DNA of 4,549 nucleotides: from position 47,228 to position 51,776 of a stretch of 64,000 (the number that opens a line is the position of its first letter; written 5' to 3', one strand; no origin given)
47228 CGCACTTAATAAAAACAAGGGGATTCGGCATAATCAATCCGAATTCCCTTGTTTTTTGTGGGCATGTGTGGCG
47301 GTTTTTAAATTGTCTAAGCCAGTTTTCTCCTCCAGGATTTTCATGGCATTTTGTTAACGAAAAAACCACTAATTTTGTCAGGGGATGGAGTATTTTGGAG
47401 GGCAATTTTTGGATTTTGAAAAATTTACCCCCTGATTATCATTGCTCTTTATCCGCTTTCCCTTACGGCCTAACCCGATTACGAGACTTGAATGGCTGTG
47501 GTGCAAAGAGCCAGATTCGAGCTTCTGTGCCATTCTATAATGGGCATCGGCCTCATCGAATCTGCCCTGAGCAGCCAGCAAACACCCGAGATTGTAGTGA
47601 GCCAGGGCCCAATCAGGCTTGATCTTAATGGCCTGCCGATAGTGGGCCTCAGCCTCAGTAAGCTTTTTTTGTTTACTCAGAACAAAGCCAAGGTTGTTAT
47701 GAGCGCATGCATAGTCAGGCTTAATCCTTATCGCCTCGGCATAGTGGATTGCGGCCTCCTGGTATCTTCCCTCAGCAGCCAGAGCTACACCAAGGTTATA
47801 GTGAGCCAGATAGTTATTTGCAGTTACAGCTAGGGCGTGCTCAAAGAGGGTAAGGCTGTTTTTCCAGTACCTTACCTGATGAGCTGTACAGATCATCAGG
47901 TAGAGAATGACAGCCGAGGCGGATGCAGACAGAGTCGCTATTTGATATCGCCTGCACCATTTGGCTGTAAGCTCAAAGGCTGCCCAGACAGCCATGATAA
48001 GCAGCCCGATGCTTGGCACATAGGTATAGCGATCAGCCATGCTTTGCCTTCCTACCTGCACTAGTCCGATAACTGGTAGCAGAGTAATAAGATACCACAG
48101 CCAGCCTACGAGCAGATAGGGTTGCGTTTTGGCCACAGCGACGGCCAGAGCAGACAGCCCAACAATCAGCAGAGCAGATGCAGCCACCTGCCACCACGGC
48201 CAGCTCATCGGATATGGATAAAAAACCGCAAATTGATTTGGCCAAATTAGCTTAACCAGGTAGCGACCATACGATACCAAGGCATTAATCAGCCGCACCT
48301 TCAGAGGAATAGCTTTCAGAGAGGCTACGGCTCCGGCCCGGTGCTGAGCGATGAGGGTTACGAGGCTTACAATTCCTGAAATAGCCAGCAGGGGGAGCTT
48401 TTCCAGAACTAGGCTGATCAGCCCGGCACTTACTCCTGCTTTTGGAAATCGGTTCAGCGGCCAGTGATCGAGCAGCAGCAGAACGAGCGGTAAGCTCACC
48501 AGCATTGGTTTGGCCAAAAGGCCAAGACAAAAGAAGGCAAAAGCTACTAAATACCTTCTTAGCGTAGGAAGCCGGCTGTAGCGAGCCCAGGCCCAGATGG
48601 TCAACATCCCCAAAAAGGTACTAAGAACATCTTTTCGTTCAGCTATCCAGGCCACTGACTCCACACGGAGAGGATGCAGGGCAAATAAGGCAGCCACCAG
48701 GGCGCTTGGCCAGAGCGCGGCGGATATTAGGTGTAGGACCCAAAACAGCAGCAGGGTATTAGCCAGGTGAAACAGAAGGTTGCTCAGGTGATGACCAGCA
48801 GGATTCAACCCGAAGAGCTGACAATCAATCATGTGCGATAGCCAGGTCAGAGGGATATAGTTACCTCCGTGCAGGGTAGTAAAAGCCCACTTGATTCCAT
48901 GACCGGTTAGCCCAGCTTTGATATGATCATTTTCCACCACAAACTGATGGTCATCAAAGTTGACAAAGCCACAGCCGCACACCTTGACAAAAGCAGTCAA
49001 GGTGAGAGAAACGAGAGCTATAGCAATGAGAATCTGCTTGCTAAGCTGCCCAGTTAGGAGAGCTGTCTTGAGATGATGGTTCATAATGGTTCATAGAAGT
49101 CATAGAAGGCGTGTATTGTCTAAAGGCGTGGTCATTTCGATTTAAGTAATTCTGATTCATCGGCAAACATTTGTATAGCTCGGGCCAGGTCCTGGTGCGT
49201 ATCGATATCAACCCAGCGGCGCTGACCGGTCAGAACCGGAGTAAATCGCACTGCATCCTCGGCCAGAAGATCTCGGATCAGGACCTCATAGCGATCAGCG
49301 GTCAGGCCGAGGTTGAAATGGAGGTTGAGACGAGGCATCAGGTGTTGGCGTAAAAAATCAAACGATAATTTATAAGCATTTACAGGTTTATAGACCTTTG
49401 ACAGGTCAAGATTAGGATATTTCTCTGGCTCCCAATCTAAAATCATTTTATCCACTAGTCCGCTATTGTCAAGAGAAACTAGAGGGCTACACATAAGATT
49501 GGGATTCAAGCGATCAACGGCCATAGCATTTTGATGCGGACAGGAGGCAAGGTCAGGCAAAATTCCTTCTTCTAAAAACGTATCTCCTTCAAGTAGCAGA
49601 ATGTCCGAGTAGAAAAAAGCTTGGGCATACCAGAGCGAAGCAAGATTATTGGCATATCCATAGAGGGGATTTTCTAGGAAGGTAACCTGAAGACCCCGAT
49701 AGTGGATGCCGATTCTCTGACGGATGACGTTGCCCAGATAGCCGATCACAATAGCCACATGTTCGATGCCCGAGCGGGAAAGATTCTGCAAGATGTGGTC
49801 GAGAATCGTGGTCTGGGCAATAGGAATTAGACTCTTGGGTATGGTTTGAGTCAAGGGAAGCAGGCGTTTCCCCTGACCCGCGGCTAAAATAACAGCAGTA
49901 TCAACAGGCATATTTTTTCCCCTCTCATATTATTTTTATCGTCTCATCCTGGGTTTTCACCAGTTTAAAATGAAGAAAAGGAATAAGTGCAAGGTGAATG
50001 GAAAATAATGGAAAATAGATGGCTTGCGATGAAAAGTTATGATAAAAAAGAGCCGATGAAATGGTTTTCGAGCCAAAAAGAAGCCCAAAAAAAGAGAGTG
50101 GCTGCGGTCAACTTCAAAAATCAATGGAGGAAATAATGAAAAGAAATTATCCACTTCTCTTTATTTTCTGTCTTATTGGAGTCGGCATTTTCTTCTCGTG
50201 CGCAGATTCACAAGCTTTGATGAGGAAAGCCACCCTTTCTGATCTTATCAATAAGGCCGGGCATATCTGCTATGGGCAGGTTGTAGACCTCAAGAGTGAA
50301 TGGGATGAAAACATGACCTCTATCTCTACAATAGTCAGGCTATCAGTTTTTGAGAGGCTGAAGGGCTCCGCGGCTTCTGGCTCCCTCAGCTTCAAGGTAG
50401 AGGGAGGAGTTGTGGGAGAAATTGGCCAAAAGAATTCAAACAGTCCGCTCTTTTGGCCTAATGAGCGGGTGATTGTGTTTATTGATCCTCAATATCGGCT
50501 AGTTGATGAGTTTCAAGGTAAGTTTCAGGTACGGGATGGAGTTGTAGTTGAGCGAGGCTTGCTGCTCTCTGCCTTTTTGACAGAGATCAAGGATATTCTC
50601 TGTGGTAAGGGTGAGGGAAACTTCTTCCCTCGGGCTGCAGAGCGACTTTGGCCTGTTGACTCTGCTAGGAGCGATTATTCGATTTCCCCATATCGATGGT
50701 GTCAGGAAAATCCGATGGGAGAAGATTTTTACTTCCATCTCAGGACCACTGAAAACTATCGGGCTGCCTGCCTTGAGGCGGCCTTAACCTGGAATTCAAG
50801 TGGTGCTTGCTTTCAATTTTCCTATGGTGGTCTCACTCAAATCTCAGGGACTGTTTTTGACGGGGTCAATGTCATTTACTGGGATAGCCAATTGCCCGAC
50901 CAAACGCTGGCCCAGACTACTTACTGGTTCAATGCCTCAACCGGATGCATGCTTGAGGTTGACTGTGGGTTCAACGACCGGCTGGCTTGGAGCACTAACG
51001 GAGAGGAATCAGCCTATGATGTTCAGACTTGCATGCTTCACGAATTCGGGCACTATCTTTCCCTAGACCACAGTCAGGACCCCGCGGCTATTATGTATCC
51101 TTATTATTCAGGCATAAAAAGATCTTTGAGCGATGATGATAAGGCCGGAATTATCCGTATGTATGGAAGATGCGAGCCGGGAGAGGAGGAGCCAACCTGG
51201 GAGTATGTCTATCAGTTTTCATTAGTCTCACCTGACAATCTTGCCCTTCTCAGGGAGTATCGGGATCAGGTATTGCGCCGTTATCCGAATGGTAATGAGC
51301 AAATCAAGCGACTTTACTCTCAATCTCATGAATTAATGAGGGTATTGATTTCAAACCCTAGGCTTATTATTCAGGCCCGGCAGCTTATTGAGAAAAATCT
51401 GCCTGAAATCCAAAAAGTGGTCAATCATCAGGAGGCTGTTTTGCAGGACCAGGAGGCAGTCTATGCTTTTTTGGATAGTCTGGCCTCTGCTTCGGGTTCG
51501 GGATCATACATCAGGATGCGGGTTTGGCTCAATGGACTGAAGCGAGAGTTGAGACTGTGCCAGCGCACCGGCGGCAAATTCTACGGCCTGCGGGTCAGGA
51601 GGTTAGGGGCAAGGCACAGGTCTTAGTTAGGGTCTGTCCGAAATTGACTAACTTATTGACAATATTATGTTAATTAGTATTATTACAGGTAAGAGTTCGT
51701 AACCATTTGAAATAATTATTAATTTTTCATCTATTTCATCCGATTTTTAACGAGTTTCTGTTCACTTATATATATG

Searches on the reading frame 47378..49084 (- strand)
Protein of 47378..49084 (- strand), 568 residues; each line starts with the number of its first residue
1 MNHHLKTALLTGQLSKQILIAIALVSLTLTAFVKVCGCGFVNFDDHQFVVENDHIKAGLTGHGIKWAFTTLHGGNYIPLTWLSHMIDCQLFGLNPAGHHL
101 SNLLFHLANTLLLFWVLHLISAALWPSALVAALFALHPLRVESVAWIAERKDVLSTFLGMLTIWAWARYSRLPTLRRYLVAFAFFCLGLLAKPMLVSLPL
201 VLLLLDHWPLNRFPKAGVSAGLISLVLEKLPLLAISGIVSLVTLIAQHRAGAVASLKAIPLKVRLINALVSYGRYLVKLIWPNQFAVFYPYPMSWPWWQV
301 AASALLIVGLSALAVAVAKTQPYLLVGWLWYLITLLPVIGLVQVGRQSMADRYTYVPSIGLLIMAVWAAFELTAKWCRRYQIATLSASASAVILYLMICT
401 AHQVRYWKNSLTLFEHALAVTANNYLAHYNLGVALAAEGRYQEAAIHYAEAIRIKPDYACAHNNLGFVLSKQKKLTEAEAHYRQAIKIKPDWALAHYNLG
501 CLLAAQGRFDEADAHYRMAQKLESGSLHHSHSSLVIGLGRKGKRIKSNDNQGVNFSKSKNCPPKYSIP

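Call 25: search_protein_families(library=pfam, proteins=[window:47378-49084:-], max_evalue=0.01)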
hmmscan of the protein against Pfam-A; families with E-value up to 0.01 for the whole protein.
window:47378-49084:- (568 aa): 14 families
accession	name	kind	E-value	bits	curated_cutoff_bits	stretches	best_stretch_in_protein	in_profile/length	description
PF00515.34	TPR_1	-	4.8e-23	80.4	27.8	3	459-491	1-33/34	Tetratricopeptide repeat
PF07719.23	TPR_2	-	6.5e-21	73.1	27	3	426-458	2-34/34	Tetratricopeptide repeat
PF13414.12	TPR_11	-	8.1e-20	70.7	26.8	2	435-472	4-41/42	TPR repeat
PF13181.12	TPR_8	-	2.1e-14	52.8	25.7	2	461-491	3-33/34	Tetratricopeptide repeat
PF13424.12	TPR_12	-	4e-14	53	30.1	2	458-519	2-71/77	Tetratricopeptide repeat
PF13431.12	TPR_17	-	7.1e-14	51.3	24.4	3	448-479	2-33/34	Tetratricopeptide repeat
PF13432.12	TPR_16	-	1.1e-13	51.8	32.7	2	411-458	17-64/65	Tetratricopeptide repeat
PF13374.12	TPR_10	-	1.5e-12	47.5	27.5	1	463-488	6-31/42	Tetratricopeptide repeat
PF13176.12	TPR_7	-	3.3e-10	39.6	27.9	0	427-457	1-31/36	Tetratricopeptide repeat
PF14559.12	TPR_19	-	1.4e-09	38.5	25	2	435-495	1-61/68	Tetratricopeptide repeat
PF24575.1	TPR_Slam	-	1.9e-06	28.7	35.2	2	422-480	44-102/104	Surface lipoprotein assembly modifier, N-terminal TPR repeats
PF07721.20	TPR_4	-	5.6e-06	26.9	27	0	493-517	1-25/26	Tetratricopeptide repeat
PF13174.12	TPR_6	-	4e-05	24.4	26.3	0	495-521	2-28/33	Tetratricopeptide repeat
PF13428.12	TPR_14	-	0.0002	22.2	23.5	0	428-458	4-34/44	Tetratricopeptide repeat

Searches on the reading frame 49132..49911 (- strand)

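Call 25: search_protein_families(library=pfam, proteins=[window:49132-49911:-], max_evalue=0.01)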
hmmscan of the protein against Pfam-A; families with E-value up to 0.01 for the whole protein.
window:49132-49911:- (259 aa): 3 families
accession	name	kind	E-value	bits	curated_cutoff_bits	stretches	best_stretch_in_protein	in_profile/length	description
PF00483.29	NTP_transferase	-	4.2e-14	53.1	21.2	1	6-115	2-115/245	Nucleotidyl transferase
PF12804.13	NTP_transf_3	-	4.4e-11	43.7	27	1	6-130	1-118/160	MobA-like NTP transferase domain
PF01128.25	IspD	-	0.0028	17.9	27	1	6-56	3-51/221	2-C-methyl-D-erythritol 4-phosphate cytidylyltransferase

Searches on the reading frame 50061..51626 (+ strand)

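Call 66: search_protein_families(library=pfam, proteins=[window:50061-51626:+], max_evalue=0.001)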
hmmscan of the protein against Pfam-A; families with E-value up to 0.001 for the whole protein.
window:50061-51626:+ (521 aa): 1 family
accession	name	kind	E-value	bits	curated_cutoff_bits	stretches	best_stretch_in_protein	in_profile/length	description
PF00413.30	Peptidase_M10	-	4.1e-15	56.4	24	1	296-369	82-159/159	Matrixin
